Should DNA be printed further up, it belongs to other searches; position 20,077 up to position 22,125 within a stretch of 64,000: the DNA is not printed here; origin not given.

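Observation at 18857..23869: Tightly coupled four-gene radical SAM/SPASM cassette inserted between ychF and rpsF-ssb-rpsR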

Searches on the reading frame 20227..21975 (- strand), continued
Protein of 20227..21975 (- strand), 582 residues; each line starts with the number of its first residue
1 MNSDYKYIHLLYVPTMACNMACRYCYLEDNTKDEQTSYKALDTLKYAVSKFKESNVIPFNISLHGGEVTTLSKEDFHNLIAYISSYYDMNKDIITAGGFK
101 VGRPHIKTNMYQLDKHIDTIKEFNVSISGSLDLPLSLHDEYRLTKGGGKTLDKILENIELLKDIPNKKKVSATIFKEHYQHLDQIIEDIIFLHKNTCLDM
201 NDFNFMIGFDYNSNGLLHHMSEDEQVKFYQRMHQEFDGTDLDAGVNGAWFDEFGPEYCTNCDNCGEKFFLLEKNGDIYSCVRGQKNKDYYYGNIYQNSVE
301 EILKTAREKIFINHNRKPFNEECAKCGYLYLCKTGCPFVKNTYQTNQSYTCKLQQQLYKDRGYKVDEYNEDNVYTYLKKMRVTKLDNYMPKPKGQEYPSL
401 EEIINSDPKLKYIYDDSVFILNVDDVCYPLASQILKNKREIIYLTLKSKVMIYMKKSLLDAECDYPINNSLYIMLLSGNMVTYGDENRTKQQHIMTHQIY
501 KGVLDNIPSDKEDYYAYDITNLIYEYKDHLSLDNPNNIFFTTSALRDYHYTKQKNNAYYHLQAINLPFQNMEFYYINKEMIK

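Call 13: get_annotated_region(hit=H1, flank=8000)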
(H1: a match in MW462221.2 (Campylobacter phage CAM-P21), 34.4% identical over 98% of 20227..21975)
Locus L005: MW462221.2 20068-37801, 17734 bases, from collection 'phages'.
description: Campylobacter phage CAM-P21, complete genome.
organism: Campylobacter phage CAM-P21 (NCBI taxid 2806604)
taxonomy: Viruses; Duplodnaviria; Heunggongvirae; Uroviricota; Caudoviricetes
host: Campylobacter coli CAN 10; source: chicken; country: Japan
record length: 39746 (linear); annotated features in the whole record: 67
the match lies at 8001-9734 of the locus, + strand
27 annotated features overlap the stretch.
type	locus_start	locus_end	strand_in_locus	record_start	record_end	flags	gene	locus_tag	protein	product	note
CDS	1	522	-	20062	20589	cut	-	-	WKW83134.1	hypothetical protein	rasttk_feature_annotation_tool=annotate_proteins_km er_v2; rasttk_feature_creation_tool=/opt/patric-common/ ...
CDS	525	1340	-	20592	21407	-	-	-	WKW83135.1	hypothetical protein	rasttk_feature_annotation_tool=annotate_proteins_km er_v2; rasttk_feature_creation_tool=/opt/patric-common/ ...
CDS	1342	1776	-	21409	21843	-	-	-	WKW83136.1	hypothetical protein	rasttk_feature_annotation_tool=annotate_proteins_km er_v2; rasttk_feature_creation_tool=/opt/patric-common/ ...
CDS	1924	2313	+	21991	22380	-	-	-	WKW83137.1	hypothetical protein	rasttk_feature_annotation_tool=annotate_proteins_km er_v2; rasttk_feature_creation_tool=/opt/patric-common/ ...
CDS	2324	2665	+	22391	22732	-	-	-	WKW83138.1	hypothetical protein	rasttk_feature_annotation_tool=annotate_proteins_km er_v2; rasttk_feature_creation_tool=/opt/patric-common/ ...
CDS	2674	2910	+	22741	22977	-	-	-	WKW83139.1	putative lipoprotein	rasttk_feature_annotation_tool=annotate_proteins_km er_v2; rasttk_feature_creation_tool=/opt/patric-common/ ...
CDS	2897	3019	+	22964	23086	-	-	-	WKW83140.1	hypothetical protein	rasttk_feature_annotation_tool=annotate_proteins_km er_v2; rasttk_feature_creation_tool=/opt/patric-common/ ...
CDS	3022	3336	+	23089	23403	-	-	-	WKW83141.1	holin/antiholin component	rasttk_feature_annotation_tool=annotate_proteins_km er_v2; rasttk_feature_creation_tool=/opt/patric-common/ ...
CDS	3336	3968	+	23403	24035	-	-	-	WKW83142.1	baseplate assembly protein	rasttk_feature_annotation_tool=annotate_proteins_km er_v2; rasttk_feature_creation_tool=/opt/patric-common/ ...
CDS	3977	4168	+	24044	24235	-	-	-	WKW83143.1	hypothetical protein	rasttk_feature_annotation_tool=annotate_proteins_km er_v2; rasttk_feature_creation_tool=/opt/patric-common/ ...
CDS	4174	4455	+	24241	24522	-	-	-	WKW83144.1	baseplate assembly protein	rasttk_feature_annotation_tool=annotate_proteins_km er_v2; rasttk_feature_creation_tool=/opt/patric-common/ ...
CDS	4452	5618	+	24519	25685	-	-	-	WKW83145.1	baseplate assembly protein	rasttk_feature_annotation_tool=annotate_proteins_km er_v2; rasttk_feature_creation_tool=/opt/patric-common/ ...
CDS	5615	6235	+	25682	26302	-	-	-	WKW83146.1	tail formation protein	rasttk_feature_annotation_tool=annotate_proteins_km er_v2; rasttk_feature_creation_tool=/opt/patric-common/ ...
CDS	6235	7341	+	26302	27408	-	-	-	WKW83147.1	tail fiber protein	rasttk_feature_annotation_tool=annotate_proteins_km er_v2; rasttk_feature_creation_tool=/opt/patric-common/ ...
CDS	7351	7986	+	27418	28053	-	-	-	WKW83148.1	hypothetical protein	rasttk_feature_annotation_tool=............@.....; rasttk_feature_creation_tool=/opt/patric-common/ ...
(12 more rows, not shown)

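Call 29: find_related_loci(query=A2, collection=genome_contigs, flank=8000)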
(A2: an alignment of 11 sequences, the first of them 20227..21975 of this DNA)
Query A2 (582 aa) in genome_contigs; peptide patterns used: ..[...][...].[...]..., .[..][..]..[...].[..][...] (x = any residue, [..] = any of these).
600 stretches matched a pattern (row limit reached: there are more); 346 encode a relative of the query (tblastn E <= 1e-3); the best 80 are kept; 80 distinct loci.
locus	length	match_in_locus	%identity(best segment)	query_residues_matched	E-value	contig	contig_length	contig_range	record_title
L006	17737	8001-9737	77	1-579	0e+0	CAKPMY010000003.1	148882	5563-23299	MAG: uncultured Bacilli bacterium isolate REFINED_METABAT215_TOP10_CONTIGS_1500_ASSEMBLY_K77_MERGED__Hadza_MoBio_hadza-A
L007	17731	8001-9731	76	6-582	0e+0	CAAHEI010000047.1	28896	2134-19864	MAG TPA_asm: Clostridia bacterium, isolate HGM13625, WGS project CAAHEI010000000 data, contig: SRS820627_28_k75_2185, wh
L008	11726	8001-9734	76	4-581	0e+0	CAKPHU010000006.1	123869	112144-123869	MAG: uncultured Bacilli bacterium isolate REFINED_METABAT215_TOP10_CONTIGS_1500_ASSEMBLY_K77_MERGED__Hadza_MoBio_C-REDO_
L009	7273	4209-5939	75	6-582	0e+0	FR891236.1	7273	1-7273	Clostridium sp. CAG:465 genomic scaffold, scf16, whole genome shotgun sequence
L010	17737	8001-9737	76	1-579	0e+0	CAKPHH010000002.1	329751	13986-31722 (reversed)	MAG: uncultured Bacilli bacterium isolate REFINED_METABAT215_TOP10_CONTIGS_1500_ASSEMBLY_K77_MERGED__Hadza_MoBio_hadza-I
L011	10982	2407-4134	75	4-580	0e+0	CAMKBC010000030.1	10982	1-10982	MAG: uncultured Clostridia bacterium isolate SRR12081293_bin.38_metaWRAP_v1.3_MAG genome assembly, contig: ERZ12289773.9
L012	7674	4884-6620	74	1-579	0e+0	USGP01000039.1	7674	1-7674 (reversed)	uncultured Tenericutes bacterium isolate UMGS1700 genome assembly, contig: NODE_4446_length_7674_cov_4.049613, whole gen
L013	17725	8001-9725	74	4-579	0e+0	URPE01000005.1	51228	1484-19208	uncultured Tenericutes bacterium isolate UMGS1217 genome assembly, contig: NODE_145_length_51228_cov_8.451547, whole gen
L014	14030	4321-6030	75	4-576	0e+0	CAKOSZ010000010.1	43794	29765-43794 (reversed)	MAG: uncultured Bacilli bacterium isolate REFINED_METABAT215_TOP10_CONTIGS_1500_ASSEMBLY_K77_MERGED__Hadza_MoBio_hadza-I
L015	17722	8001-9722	71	6-580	0e+0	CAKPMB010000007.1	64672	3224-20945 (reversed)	MAG: uncultured Bacilli bacterium isolate REFINED_METABAT215_TOP10_CONTIGS_1500_ASSEMBLY_K77_MERGED__Hadza_MoBio_hadza-A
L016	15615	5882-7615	72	4-580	0e+0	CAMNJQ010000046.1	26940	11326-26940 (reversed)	MAG: uncultured Clostridium sp. isolate SRR873599_bin.28_metaWRAP_v1.3_MAG genome assembly, contig: ERZ1756080.1300198,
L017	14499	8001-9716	71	6-576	0e+0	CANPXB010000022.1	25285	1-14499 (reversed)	MAG: uncultured Bacilli bacterium isolate Lapin-004__bin76 genome assembly, contig: Lapin-004__NODE_2359_length_25285_co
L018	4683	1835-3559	66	4-579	0e+0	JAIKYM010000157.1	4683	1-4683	MAG: Bacilli bacterium isolate RUI481 k141_9902720_flag=1_multi=11.0000_len=4683, whole genome shotgun sequence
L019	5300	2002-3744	68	1-577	0e+0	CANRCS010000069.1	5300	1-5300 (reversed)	MAG: uncultured Bacilli bacterium isolate Lapin-027__bin35 genome assembly, contig: Lapin-027__NODE_17536_length_5300_co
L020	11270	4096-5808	69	4-576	0e+0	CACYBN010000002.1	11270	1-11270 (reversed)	MAG: uncultured Erysipelotrichaceae bacterium isolate RUG11788 genome assembly, contig: RUG11788_asm_2, whole genome sho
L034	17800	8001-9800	42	6-582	4e-151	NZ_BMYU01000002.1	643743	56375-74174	Undibacterium squillarum strain KCTC 23917 sequence02, whole genome shotgun sequence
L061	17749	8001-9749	31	5-579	6e-92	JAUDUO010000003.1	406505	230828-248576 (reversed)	Staphylococcus chromogenes strain M79.2 contig03, whole genome shotgun sequence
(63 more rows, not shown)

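Call 30: find_related_loci(query=A2, collection=viral_contigs, flank=8000)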
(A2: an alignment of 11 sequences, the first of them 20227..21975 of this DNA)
Query A2 (582 aa) in viral_contigs; peptide patterns used: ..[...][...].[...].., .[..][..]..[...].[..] (x = any residue, [..] = any of these).
600 stretches matched a pattern (row limit reached: there are more); 27 encode a relative of the query (tblastn E <= 1e-3); 27 distinct loci.
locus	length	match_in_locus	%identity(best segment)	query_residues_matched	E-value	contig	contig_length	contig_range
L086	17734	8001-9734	34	10-578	1e-93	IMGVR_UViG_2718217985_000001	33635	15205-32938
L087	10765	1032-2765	34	10-578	1e-93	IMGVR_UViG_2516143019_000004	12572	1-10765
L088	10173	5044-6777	34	10-578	2e-93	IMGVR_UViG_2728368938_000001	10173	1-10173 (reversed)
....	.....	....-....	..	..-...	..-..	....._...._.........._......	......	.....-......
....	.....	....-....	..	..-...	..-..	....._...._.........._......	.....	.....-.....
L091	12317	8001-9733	33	10-577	3e-77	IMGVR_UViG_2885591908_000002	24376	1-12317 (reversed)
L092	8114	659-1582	24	18-337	8e-16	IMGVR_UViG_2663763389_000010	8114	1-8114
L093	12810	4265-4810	27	15-193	7e-10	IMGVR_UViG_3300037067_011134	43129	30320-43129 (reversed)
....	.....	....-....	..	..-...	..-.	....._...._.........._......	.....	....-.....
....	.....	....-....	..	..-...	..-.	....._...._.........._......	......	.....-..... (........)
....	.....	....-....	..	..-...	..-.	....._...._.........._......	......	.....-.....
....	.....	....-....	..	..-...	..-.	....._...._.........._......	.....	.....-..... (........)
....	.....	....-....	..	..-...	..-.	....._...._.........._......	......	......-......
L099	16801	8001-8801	23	15-302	4e-7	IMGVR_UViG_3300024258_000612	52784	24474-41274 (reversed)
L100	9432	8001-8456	27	18-169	8e-7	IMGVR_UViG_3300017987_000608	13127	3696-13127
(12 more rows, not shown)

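Call 45: search_protein_families(library=ncbifam, proteins=[L034:7926-9782:+, L061:7884-9749:+, L005:7986-9740:+], max_evalue=0.001)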
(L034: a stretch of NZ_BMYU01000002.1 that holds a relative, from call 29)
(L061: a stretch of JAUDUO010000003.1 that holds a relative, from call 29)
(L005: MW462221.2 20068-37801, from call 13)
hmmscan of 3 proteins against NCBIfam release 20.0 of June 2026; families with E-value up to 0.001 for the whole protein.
L034:7926-9782:+ (619 aa): 34 families (the best 25 are shown)
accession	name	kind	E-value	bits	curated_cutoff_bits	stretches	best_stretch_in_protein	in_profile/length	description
NF041298.1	rSAM_mat_DynA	equivalog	3.3e-23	82.2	450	1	33-388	6-347/356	dynobactin maturation radical SAM/SPASM protein DynA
TIGR03942.1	sulfatase_rSAM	equivalog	8.7e-23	81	349.45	1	35-388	8-351/363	anaerobic sulfatase maturase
TIGR04083.1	rSAM_pep_methan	hypoth_equivalog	3.5e-19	68.9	300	1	29-376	1-321/376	TIGR04083 family peptide-modifying radical SAM enzyme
NF047865.1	rSAM_PapB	equivalog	1.8e-17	63.6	340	1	37-371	12-322/330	PapB family radical SAM/SPASM ranthipeptide maturase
NF041718.1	rSAM_phane_AMC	equivalog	3.3e-16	59.3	425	1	29-204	7-167/362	cyclophane-forming radical SAM peptide maturase AmcB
NF041300.1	rSAM_mat_DarW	exception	2.6e-15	56.2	650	1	26-392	39-390/415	radical SAM/SPASM peptide maturase DarW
TIGR04163.1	rSAM_cobopep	equivalog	2.7e-15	56.1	375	2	32-210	68-233/428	peptide-modifying radical SAM enzyme CbpB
TIGR04261.1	rSAM_GlyRichRpt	subfamily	8.2e-15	54.7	310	1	34-227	3-189/363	cyclophane-forming radical SAM/SPASM peptide maturase GrrM/OscB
NF041707.1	rSAM_YhhB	equivalog_domain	1.4e-14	53.8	445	1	38-194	12-162/369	cyclophane-forming radical SAM/SPASM peptide maturase YhhB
NF010321.0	PRK13758.1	equivalog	3e-14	53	441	1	34-386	10-354/370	anaerobic sulfatase-maturase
TIGR03978.1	rSAM_paired_1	equivalog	1e-13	50.9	370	1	26-210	82-255/466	His-Xaa-Ser system radical SAM maturase HxsB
NF038005.1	rSAM_mat_DarE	equivalog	3.8e-12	45.7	650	1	282-371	317-406/432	darobactin maturation radical SAM/SPASM protein DarE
TIGR04280.1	geopep_mat_rSAM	hypoth_equivalog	1.7e-11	43.8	400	1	24-389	80-415/428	geopeptide radical SAM maturase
NF010308.0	PRK13745.1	equivalog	5.1e-11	42.1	484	2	30-229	15-203/412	anaerobic sulfatase-maturation protein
TIGR04085.1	rSAM_more_4Fe4S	domain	5.2e-11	42.8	27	1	293-380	1-93/93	SPASM domain-containing protein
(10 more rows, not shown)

L061:7884-9749:+ (622 aa): 24 families
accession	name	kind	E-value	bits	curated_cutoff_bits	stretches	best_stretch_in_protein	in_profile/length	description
NF041298.1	rSAM_mat_DynA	equivalog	5.8e-22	78.1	450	1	49-378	7-326/356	dynobactin maturation radical SAM/SPASM protein DynA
TIGR03942.1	sulfatase_rSAM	equivalog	3.9e-18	65.6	349.45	1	51-397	9-352/363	anaerobic sulfatase maturase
NF041300.1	rSAM_mat_DarW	exception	1.6e-14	53.6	650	1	50-378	48-371/415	radical SAM/SPASM peptide maturase DarW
NF047865.1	rSAM_PapB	equivalog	6.8e-14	51.8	340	1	45-383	5-326/330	PapB family radical SAM/SPASM ranthipeptide maturase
NF038005.1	rSAM_mat_DarE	equivalog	1.2e-12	47.3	650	1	50-386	81-414/432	darobactin maturation radical SAM/SPASM protein DarE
TIGR04085.1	rSAM_more_4Fe4S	domain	4.1e-12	46.4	27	1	300-388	1-93/93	SPASM domain-containing protein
NF041718.1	rSAM_phane_AMC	equivalog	3.7e-11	42.6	425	1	44-223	7-173/362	cyclophane-forming radical SAM peptide maturase AmcB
NF010321.0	PRK13758.1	equivalog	8e-11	41.7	441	1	51-389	13-349/370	anaerobic sulfatase-maturase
NF038107.1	rSAM_NF038107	equivalog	1.2e-09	37.4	600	1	42-388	84-416/444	Cys-every-fifth radical SAM/SPASM peptide maturase CefB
NF041707.1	rSAM_YhhB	equivalog_domain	3.3e-09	36.1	445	1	53-199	12-154/369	cyclophane-forming radical SAM/SPASM peptide maturase YhhB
TIGR03906.1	quino_hemo_SAM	equivalog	7.2e-09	34.8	453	1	50-376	101-417/467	quinohemoprotein amine dehydrogenase maturation protein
TIGR04163.1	rSAM_cobopep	equivalog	3.1e-08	32.8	375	1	302-395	318-408/428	peptide-modifying radical SAM enzyme CbpB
TIGR04083.1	rSAM_pep_methan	hypoth_equivalog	1.3e-07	30.8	300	1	294-376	233-313/376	TIGR04083 family peptide-modifying radical SAM enzyme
NF010308.0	PRK13745.1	equivalog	2.3e-07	30.1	484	1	292-378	274-357/412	anaerobic sulfatase-maturation protein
TIGR04334.1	rSAM_Clo7bot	equivalog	3.8e-07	29.1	600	1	40-378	87-410/440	radical SAM/SPASM domain Clo7bot peptide maturase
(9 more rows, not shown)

L005:7986-9740:+ (585 aa): 23 families
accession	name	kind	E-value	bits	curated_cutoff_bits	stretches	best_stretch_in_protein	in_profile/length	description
TIGR03942.1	sulfatase_rSAM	equivalog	4.3e-23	82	349.45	1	12-364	9-357/363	anaerobic sulfatase maturase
NF041718.1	rSAM_phane_AMC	equivalog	1.1e-18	67.4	425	1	6-334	8-326/362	cyclophane-forming radical SAM peptide maturase AmcB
NF041298.1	rSAM_mat_DynA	equivalog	2.7e-18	66.1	450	1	10-337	7-323/356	dynobactin maturation radical SAM/SPASM protein DynA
NF047865.1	rSAM_PapB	equivalog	7.3e-17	61.6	340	1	7-338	6-319/330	PapB family radical SAM/SPASM ranthipeptide maturase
TIGR04163.1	rSAM_cobopep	equivalog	4.3e-16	58.7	375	2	8-190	68-236/428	peptide-modifying radical SAM enzyme CbpB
TIGR04261.1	rSAM_GlyRichRpt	subfamily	1.3e-15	57.3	310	1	10-199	3-186/363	cyclophane-forming radical SAM/SPASM peptide maturase GrrM/OscB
TIGR04463.1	rSAM_vs_C_rich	equivalog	1.5e-13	50.3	525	1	5-336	83-395/438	TIGR04463 family radical SAM/SPASM RiPP maturase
NF041707.1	rSAM_YhhB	equivalog_domain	6.4e-13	48.3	445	1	12-170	10-161/369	cyclophane-forming radical SAM/SPASM peptide maturase YhhB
NF010308.0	PRK13745.1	equivalog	7.7e-12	44.8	484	2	255-363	273-384/412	anaerobic sulfatase-maturation protein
TIGR04083.1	rSAM_pep_methan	hypoth_equivalog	1.1e-11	44.2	300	1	8-361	4-340/376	TIGR04083 family peptide-modifying radical SAM enzyme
TIGR03978.1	rSAM_paired_1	equivalog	2.2e-11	43.2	370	1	5-369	84-457/466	His-Xaa-Ser system radical SAM maturase HxsB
TIGR04115.1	rSAM_Cxxx_rpt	equivalog_domain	8.4e-11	41.9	350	1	4-361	2-357/359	radical SAM peptide maturase, CXXX-repeat target family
NF010321.0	PRK13758.1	equivalog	4e-10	39.4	441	1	11-359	12-357/370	anaerobic sulfatase-maturase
NF038005.1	rSAM_mat_DarE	equivalog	5e-10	38.7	650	1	12-163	82-219/432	darobactin maturation radical SAM/SPASM protein DarE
NF041300.1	rSAM_mat_DarW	exception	5.1e-09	35.5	650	1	13-160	50-183/415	radical SAM/SPASM peptide maturase DarW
TIGR04085.1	rSAM_more_4Fe4S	domain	6.4e-09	36.1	27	1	261-342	1-81/93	SPASM domain-containing protein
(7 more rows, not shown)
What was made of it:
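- On Anaerobic sulfatase maturase (TIGR03942): Homologs from other phyla score 66-82 bits (call 45).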

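Call 50: search_solved_structures(query=window:20227-21975:-, max_evalue=0.001)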
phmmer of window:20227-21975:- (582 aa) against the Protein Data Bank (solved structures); distinct sequences matched with E-value up to 0.001: 0.

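Call 54: predict_structure(alignment_id=A3)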
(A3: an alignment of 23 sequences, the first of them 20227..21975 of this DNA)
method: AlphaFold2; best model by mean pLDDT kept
length: 582 residues; sequences in the alignment: 23
mean_pLDDT: 87.3   pTM: 0.66
mean pLDDT of the five models: 87.3, 87.1, 86.5, 86.4, 84.7
residues with pLDDT >= 90: 303; 70-90: 233; 50-70: 39; < 50: 7
segments of 3 or more residues with pLDDT < 50: 580-582
pLDDT, mean of each block of 10 residues (from residue 1): 77 90 82 65 96 95 87 94 97 91 90 92 92 94 91 93 82 95 98 94 90 80 96 96 91 69 80 92 88 96 92 86 86 78 86 91 81 81 73 64 85 90 93 85 92 90 73 95 75 94 89 94 93 94 91 85 86 79 38
secondary structure, 60 per line:
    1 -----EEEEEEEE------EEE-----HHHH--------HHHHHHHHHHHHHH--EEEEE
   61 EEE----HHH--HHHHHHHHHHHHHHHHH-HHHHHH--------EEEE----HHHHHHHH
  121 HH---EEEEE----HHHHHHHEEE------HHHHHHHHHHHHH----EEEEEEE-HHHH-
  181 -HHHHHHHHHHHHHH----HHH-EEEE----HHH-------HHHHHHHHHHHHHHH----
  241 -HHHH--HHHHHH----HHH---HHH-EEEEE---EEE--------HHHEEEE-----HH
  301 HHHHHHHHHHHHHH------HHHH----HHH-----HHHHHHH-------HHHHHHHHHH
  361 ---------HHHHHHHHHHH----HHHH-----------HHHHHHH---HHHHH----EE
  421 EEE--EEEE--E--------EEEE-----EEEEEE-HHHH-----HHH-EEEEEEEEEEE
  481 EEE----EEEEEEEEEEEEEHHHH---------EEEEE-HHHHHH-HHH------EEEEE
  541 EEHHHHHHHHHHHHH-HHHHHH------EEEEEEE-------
elements in order: E6-13 E20-22 H28-31 H40-53 E56-63 H73-89 H91-96 E105-108 H113-122 E126-130 H135-141 E142-144 H151-163 E168-174 H176-179 H182-195 E204-207 H222-236 H242-245 H248-253 E268-272 E276-278 E290-293 H299-314 H321-324 H337-343 H351-360 H370-380 H385-388 H400-406 H410-414 E419-423 E426-429 E441-444 E450-455 H457-460 E470-483 E488-500 H501-504 E514-518 H520-525 E536-542 H543-555 H557-562 E569-575

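Call 57: fold_search(model_id=the predicted structure, library=pdb)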
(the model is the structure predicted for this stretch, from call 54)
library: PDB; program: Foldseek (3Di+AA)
matches with E <= 10: 1004; with E <= 0.001: 57
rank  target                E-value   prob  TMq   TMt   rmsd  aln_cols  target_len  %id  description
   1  4k36_A                1.2e-13  1.00  0.45  0.66   8.9       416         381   18  His6 tagged anSMEcpe with bound AdoMet (released 2013-05-08)
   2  4k36_B                1.4e-13  1.00  0.47  0.72   4.5       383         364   19  His6 tagged anSMEcpe with bound AdoMet (released 2013-05-08)
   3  4k39_A                2.0e-13  1.00  0.46  0.71   4.5       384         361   18  Native anSMEcpe with bound AdoMet and Cp18Cys peptide (released 2013-05-08)
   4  4k39_B                2.0e-13  1.00  0.46  0.72   5.0       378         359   18  Native anSMEcpe with bound AdoMet and Cp18Cys peptide (released 2013-05-08)
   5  4k37_A                2.3e-13  1.00  0.47  0.71   4.8       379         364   19  Native anSMEcpe with bound AdoMet (released 2013-05-08)
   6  4k37_B                2.5e-13  1.00  0.46  0.69   5.4       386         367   18  Native anSMEcpe with bound AdoMet (released 2013-05-08)
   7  4k38_A                3.3e-13  1.00  0.47  0.70   4.9       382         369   18  Native anSMEcpe with bound AdoMet and Kp18Cys peptide (released 2013-05-08)
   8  4k38_B                4.7e-13  1.00  0.46  0.70   5.0       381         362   18  Native anSMEcpe with bound AdoMet and Kp18Cys peptide (released 2013-05-08)
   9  5why_B                4.1e-12  1.00  0.46  0.62   4.4       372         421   19  Structural Insights into Thioether Bond Formation in the Biosynthesis of Sactipeptides (released 2017-07-26)
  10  5why_A                4.9e-12  1.00  0.45  0.61   4.5       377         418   19  Structural Insights into Thioether Bond Formation in the Biosynthesis of Sactipeptides (released 2017-07-26)
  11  5wgg_A                6.4e-12  1.00  0.45  0.58   5.1       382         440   20  Structural Insights into Thioether Bond Formation in the Biosynthesis of Sactipeptides (released 2017-07-26)
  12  5v1s_A                3.6e-11  1.00  0.42  0.56   6.0       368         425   16  Crystal structure of Streptococcus suis SuiB bound to S-adenosylmethionine (released 2017-08-30)
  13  5v1t_A                6.4e-11  1.00  0.43  0.55   6.2       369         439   17  Crystal structure of Streptococcus suis SuiB bound to precursor peptide SuiA (released 2017-08-30)
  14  5v1q_A                7.5e-11  1.00  0.42  0.55   6.5       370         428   17  Crystal structure of Streptococcus suis SuiB (released 2017-08-30)
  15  5v1q_B                8.9e-11  1.00  0.42  0.54   6.5       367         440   17  Crystal structure of Streptococcus suis SuiB (released 2017-08-30)
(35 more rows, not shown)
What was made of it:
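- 20227..21975 (-): Gene 2: radical SAM/SPASM enzyme with an extra C-terminal domain. This is the conserved catalytic core of the system. The AF2 model has pLDDT 87, and its best PDB match is anSMEcpe 4k36, E 1e-13 (calls 54, 57).
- On Radical SAM superfamily: The AF2 model matches radical SAM structures (call 57).
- The fold is anSME/CteB/SuiB-like (call 57).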
